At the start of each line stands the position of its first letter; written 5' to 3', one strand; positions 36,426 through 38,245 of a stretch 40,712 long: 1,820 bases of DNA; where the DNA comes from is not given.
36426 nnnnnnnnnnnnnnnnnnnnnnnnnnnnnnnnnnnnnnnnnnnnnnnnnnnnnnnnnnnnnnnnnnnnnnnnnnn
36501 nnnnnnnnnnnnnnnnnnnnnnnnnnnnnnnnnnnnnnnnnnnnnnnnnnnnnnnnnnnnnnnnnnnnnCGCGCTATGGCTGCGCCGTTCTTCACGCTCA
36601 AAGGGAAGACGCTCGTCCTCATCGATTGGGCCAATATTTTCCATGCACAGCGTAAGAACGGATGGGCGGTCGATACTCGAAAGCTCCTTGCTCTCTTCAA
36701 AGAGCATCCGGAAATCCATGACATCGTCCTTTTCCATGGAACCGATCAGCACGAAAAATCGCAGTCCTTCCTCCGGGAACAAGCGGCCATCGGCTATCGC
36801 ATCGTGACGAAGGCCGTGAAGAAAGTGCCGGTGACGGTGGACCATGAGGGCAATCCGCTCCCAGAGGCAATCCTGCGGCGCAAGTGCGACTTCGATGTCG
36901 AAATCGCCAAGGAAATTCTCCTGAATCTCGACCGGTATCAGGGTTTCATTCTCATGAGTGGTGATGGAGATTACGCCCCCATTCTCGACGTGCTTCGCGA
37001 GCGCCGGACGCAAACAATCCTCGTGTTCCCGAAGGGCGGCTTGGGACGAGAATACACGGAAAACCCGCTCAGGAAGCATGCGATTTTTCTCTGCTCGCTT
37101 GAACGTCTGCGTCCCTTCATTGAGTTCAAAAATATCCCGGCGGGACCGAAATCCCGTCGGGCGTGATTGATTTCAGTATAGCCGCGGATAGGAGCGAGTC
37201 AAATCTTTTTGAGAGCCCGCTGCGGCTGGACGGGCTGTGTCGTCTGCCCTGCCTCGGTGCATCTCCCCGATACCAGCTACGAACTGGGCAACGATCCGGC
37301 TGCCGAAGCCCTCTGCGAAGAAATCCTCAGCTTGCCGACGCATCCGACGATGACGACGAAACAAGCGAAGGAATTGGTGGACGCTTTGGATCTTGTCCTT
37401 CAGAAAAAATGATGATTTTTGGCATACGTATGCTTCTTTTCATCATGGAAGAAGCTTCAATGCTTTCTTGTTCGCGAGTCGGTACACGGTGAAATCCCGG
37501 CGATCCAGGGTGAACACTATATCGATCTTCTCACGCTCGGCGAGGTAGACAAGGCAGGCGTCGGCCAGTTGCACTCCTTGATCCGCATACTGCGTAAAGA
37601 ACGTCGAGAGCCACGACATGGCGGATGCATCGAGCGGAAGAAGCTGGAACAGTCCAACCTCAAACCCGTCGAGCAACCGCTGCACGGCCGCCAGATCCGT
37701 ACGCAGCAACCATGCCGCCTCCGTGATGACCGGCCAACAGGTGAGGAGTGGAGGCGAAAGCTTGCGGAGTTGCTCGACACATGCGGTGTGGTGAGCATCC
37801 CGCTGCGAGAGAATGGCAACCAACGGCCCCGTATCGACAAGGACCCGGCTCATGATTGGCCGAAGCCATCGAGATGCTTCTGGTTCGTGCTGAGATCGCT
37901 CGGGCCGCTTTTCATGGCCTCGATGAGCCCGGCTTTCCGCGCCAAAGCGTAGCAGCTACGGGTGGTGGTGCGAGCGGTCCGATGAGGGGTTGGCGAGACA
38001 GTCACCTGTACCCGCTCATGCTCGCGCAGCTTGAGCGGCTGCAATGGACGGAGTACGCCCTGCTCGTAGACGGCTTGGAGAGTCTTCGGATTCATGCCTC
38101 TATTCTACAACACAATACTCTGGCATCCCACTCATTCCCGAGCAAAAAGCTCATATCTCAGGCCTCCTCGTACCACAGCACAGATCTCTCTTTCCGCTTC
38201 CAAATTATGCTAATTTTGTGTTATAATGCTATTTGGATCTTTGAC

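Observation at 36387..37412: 837-bp NYN-nuclease cassette sits between two diverged copies of the DegT aminotransferase 3' end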

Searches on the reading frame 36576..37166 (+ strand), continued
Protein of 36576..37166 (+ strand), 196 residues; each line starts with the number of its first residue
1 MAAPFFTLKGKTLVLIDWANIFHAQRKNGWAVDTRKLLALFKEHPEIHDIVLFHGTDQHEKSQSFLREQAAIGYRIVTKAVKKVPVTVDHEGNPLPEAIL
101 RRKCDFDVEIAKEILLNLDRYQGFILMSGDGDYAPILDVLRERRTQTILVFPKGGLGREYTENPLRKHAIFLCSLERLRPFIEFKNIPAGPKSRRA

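Call 63: search_solved_structures(query=window:36576-37166:+, max_evalue=1)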
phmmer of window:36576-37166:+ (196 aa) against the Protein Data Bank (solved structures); distinct sequences matched with E-value up to 1: 2.
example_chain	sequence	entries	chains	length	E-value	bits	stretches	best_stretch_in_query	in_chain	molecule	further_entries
2qip_A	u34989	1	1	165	0.44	13.3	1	103-151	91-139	Protein of unknown function VPA0982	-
2ocd_A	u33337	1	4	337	0.53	13.1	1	83-133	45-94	L-asparaginase I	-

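Call 64: find_related_loci(query=A5, collection=viral_contigs, flank=4000)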
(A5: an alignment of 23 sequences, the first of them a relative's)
Query A5 (196 aa) in viral_contigs; peptide patterns used: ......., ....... (x = any residue, [..] = any of these).
27 stretches matched a pattern; 1 encode a relative of the query (tblastn E <= 1e-3); 1 distinct loci.
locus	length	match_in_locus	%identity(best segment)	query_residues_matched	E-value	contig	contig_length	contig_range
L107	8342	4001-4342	27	16-138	9e-8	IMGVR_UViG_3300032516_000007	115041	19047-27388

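Call 73: predict_structure(alignment_id=A5)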
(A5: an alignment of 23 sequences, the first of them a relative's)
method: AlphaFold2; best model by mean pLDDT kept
length: 196 residues; sequences in the alignment: 23
mean_pLDDT: 87.0   pTM: 0.83
mean pLDDT of the five models: 87.0, 85.5, 85.4, 85.2, 82.3
residues with pLDDT >= 90: 94; 70-90: 90; 50-70: 5; < 50: 7
segments of 3 or more residues with pLDDT < 50: 191-196
pLDDT, mean of each block of 10 residues (from residue 1): 80 94 81 92 95 91 92 95 88 90 89 95 91 88 92 81 80 87 75 45
secondary structure, 60 per line:
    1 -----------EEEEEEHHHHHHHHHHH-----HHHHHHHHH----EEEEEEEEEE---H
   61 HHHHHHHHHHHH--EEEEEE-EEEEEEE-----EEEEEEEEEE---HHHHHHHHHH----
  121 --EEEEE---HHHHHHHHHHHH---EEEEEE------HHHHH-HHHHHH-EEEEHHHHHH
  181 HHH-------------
elements in order: E12-17 H18-28 H34-42 E47-56 H60-72 E75-80 E82-88 E94-103 H107-116 E123-127 H131-142 E146-151 H158-162 H164-169 E171-174 H175-183

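Call 76: fold_search(model_id=the predicted structure, library=pdb)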
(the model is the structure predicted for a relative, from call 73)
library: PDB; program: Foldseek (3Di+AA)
matches with E <= 10: 1670; with E <= 0.001: 3
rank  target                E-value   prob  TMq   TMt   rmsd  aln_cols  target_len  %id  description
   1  2qip                  2.9e-08  1.00  0.62  0.74   5.5       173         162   16  Crystal structure of a protein of unknown function VPA0982 from Vibrio parahaemolyticus RIMD 2210633 (released 2007-07-24)
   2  4rih_B                6.7e-04  0.91  0.27  0.17  14.7       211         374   14  Chimeric Glycosyltransferase LanGT2S8Ac, carbasugar substrate complex (released 2015-01-28)
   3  2cdu_B                7.1e-04  0.93  0.27  0.13  20.3       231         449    9  The Crystal Structure of Water-forming NAD(P)H Oxidase from Lactobacillus sanfranciscensis (released 2006-07-17)
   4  2cdu_A                1.7e-03  0.87  0.27  0.13  20.6       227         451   10  The Crystal Structure of Water-forming NAD(P)H Oxidase from Lactobacillus sanfranciscensis (released 2006-07-17)
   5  4rie_A                1.7e-03  0.82  0.26  0.17  12.0       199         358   14  Landomycin Glycosyltransferase LanGT2 (released 2015-01-28)
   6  4rie_B                2.5e-03  0.77  0.27  0.17  15.5       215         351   13  Landomycin Glycosyltransferase LanGT2 (released 2015-01-28)
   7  4mca_B                2.7e-03  0.66  0.19  0.13  11.2       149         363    7  Crystal Structure of Glycerol Dehydrogenase from Serratia to 1.9A (released 2014-02-12)
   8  7vte_A                3.4e-03  0.96  0.33  0.24  10.6       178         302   10  uridine bound structure of Pseudouridine kinase (PUKI) from Escherichia coli strain B (released 2022-04-06)
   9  4rif_B                3.6e-03  0.77  0.27  0.17  10.8       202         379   12  Landomycin Glycosyltransferase LanGT2, carbasugar substrate complex (released 2015-01-28)
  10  6lfn_B                3.9e-03  0.98  0.39  0.21   6.7       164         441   11  Crystal structure of LpCGTb (released 2020-11-18)
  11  3oc4_B                4.1e-03  0.47  0.20  0.11  20.7       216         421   13  Crystal Structure of a pyridine nucleotide-disulfide family oxidoreductase from the Enterococcus faecalis V583 (released 2010-10-06)
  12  9zuz_A                4.4e-03  0.98  0.34  0.25   6.0       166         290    5  Translation Initiation Factor eIF-2B complex with the Isohexide Diamine GSK735 (released 2026-03-04)
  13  1rka                  4.4e-03  0.97  0.35  0.24  10.5       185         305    8  THE APO FORM OF E. COLI RIBOKINASE (released 1999-08-31)
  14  4zht_D                4.4e-03  0.97  0.34  0.20   6.7       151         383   10  Crystal structure of UDP-GlcNAc 2-epimerase (released 2016-06-01)
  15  7kma_C                4.4e-03  0.93  0.28  0.20   8.2       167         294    5  Crystal structure of eif2Balpha with a ligand. (released 2021-07-21)
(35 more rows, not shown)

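Call 84: find_homologous_proteins(query=L018:3713-4804:-, max_evalue=1e-20)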
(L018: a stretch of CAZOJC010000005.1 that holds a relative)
Query L018:3713-4804:- (363 aa): 1 proteins with E <= 1e-20 among 3224 candidates.
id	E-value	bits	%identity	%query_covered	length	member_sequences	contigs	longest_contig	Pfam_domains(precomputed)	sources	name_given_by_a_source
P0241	1.8e-243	825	100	100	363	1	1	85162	PF01966.29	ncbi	-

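Call 85: search_protein_families(library=pfam, proteins=[L012:5690-6238:+, L020:5789-6622:-, L020:6728-7603:-, L020:3479-3949:+, L020:8124-9077:-, L018:5686-6084:-, L016:1502-2764:-, L037:456-1175:+, L065:970-2703:+], max_evalue=0.01)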
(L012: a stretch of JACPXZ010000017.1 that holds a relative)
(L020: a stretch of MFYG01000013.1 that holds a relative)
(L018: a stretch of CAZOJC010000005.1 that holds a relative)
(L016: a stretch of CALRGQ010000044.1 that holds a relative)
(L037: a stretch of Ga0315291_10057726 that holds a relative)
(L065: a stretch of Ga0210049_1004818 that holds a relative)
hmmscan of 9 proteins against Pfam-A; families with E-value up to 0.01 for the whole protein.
L012:5690-6238:+ (182 aa): 0 families

L020:5789-6622:- (277 aa): 2 families
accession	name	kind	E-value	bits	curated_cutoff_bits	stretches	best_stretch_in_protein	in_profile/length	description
PF00078.32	RVT_1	-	7.8e-09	36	29.6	1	72-162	9-94/205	Reverse transcriptase (RNA-dependent DNA polymerase)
PF16688.10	CNV-Replicase_N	-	0.0068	17.2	27.1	0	197-268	34-101/108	Replicase polyprotein N-term from Coronavirus nsp1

L020:6728-7603:- (291 aa): 0 families

L020:3479-3949:+ (156 aa): 82 families (the best 25 are shown)
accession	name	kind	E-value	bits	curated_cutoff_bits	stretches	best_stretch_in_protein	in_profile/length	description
PF10046.14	BLOC1_2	-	3.2e-09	37.5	33.4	1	56-112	36-95/96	Biogenesis of lysosome-related organelles complex-1 subunit 2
PF23991.1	DUF7310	-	4.2e-09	37.2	40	1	63-118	25-80/83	Coiled-coil region of unknown function (DUF7310)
PF05377.16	FlaC_arch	-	8.4e-09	36.1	27.8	0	57-94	3-40/55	Flagella accessory protein C (FlaC)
PF08954.16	Trimer_CC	-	2.1e-07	30.9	27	1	59-85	24-50/52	Trimerisation motif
PF01519.22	DUF16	-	5.8e-07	30.4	40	1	69-137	35-99/104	Protein of unknown function DUF16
PF07889.17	DUF1664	-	8.4e-07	29.5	34.6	1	23-111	34-123/124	Protein of unknown function (DUF1664)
PF16526.10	CLZ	-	1.3e-06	29.2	26.7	0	66-119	15-68/71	C-terminal leucine zipper domain of cyclic nucleotide-gated channels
PF11559.13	ADIP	-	3.7e-06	27.5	34.3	1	34-109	60-135/151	Afadin- and alpha -actinin-Binding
PF23831.1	DUF7201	-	3.8e-06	27.1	27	1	80-153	15-91/142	Coiled-coil region of unknown function (DUF7201)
PF25450.1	Rab11-FIP3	-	8.8e-06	26.5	31.9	0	70-125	56-111/125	Rab11-FIP3-like domain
PF20667.3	Sec10_N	-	9.7e-06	26.1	27.4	1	30-110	7-84/118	Exocyst complex component Sec10, N-terminal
PF05531.17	NPV_P10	-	1.1e-05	26.3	29.8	0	25-75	10-63/75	Nucleopolyhedrovirus P10 protein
PF09006.16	Surfac_D-trimer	-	1.1e-05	25.7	22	0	80-99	4-23/46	Lung surfactant protein D coiled-coil trimerisation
PF16326.10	ABC_tran_CTD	-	4.3e-05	24.1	32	0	62-118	9-63/69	ABC transporter C-terminal domain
PF05010.19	TACC_C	-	5.1e-05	23.5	29.9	1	54-139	8-93/201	Transforming acidic coiled-coil-containing protein (TACC), C-terminal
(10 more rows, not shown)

L020:8124-9077:- (317 aa): 2 families
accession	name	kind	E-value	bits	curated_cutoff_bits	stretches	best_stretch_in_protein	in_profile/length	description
PF24585.1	YunG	-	5.4e-16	59.2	27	1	15-146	2-112/116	YunG protein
PF00383.29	dCMP_cyt_deam_1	-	2.5e-09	37.4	25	1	162-287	9-100/102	Cytidine and deoxycytidylate deaminase zinc-binding region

L018:5686-6084:- (132 aa): 0 families

L016:1502-2764:- (420 aa): 1 family
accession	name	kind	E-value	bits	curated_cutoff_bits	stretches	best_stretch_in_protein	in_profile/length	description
PF01594.21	AI-2E_transport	-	3.4e-56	191.2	34.3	1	70-413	7-326/327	AI-2E family transporter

L037:456-1175:+ (239 aa): 1 family
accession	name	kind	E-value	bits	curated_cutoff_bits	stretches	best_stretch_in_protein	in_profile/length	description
PF12686.12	DUF3800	-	6.5e-11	43.6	21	1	2-204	1-148/149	Protein of unknown function (DUF3800)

L065:970-2703:+ (577 aa): 3 families
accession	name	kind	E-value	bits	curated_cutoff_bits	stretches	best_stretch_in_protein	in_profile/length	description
PF02384.22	N6_Mtase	-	2.7e-100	336.1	20.4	1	231-544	2-309/311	N-6 DNA Methylase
PF12161.14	HsdM_N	-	5.9e-14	53.3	24.5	1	92-222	2-135/135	HsdM N-terminal domain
PF07669.17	Eco57I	-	0.00018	22.1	25.3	1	319-448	33-165/171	Eco57I restriction-modification methylase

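Call 86: search_protein_families(library=ncbifam, proteins=[window:36576-37166:+], max_evalue=0.01)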
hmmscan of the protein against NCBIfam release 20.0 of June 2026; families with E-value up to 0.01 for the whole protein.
window:36576-37166:+ (196 aa): 0 families

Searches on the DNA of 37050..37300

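Call 56: search_rna_families(source=window, start=37050, end=37300, threshold=evalue, max_evalue=10)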
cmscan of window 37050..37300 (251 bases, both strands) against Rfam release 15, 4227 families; matches with E-value up to 10: 3.
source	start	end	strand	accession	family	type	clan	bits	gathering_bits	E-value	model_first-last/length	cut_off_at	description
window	37068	37098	-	RF00316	snoR43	Gene; snRNA; snoRNA; CD-box;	-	20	50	0.36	40-70/73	no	Small nucleolar RNA R43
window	37119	37175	+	RF02067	STnc310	Gene; sRNA;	-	18.4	40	0.34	1-61/61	no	Salmonella enterica sRNA STnc310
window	37271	37300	+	RF02353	BjrC68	Gene; sRNA;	-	11.3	39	2.2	1-30/82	3'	Bradyrhizobiaceae sRNA BjrC68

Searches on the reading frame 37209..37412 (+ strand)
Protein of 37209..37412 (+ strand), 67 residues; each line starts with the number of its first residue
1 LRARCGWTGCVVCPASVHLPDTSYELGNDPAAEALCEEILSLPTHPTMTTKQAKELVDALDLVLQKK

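Call 8: search_protein_families(library=pfam, proteins=[window:37209-37412:+], max_evalue=0.01)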
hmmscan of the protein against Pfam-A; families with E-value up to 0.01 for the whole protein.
window:37209-37412:+ (67 aa): 1 family
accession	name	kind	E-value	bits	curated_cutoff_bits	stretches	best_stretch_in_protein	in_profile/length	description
PF01041.23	DegT_DnrJ_EryC1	-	0.00033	20.4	19.8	1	24-60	323-359/360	DegT/DnrJ/EryC1/StrS aminotransferase family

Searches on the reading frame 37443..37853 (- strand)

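Call 8: search_protein_families(library=pfam, proteins=[window:37443-37853:-], max_evalue=0.01)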
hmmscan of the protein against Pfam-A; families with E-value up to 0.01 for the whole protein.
window:37443-37853:- (136 aa): 1 family
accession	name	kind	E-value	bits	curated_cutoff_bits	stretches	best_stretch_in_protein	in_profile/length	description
PF01850.27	PIN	-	2.5e-09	38.2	23.6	1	4-121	1-114/120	PIN domain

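Call 61: search_protein_families(library=padloc, proteins=[window:37443-37853:-], max_evalue=0.01)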
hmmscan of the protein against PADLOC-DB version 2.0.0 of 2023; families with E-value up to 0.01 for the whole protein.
window:37443-37853:- (136 aa): 0 families

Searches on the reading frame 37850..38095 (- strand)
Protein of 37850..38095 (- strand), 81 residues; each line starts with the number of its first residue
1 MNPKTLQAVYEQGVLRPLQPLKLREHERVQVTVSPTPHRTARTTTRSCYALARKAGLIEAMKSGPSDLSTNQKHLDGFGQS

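Call 8: search_protein_families(library=pfam, proteins=[window:37850-38095:-], max_evalue=0.01)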
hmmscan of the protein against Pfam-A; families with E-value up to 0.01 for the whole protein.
window:37850-38095:- (81 aa): 1 family
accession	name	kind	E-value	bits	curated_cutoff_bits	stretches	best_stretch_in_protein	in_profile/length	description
PF01954.22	AF2212-like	-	2e-11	44.6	21.6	1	4-47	3-41/59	AF2212-like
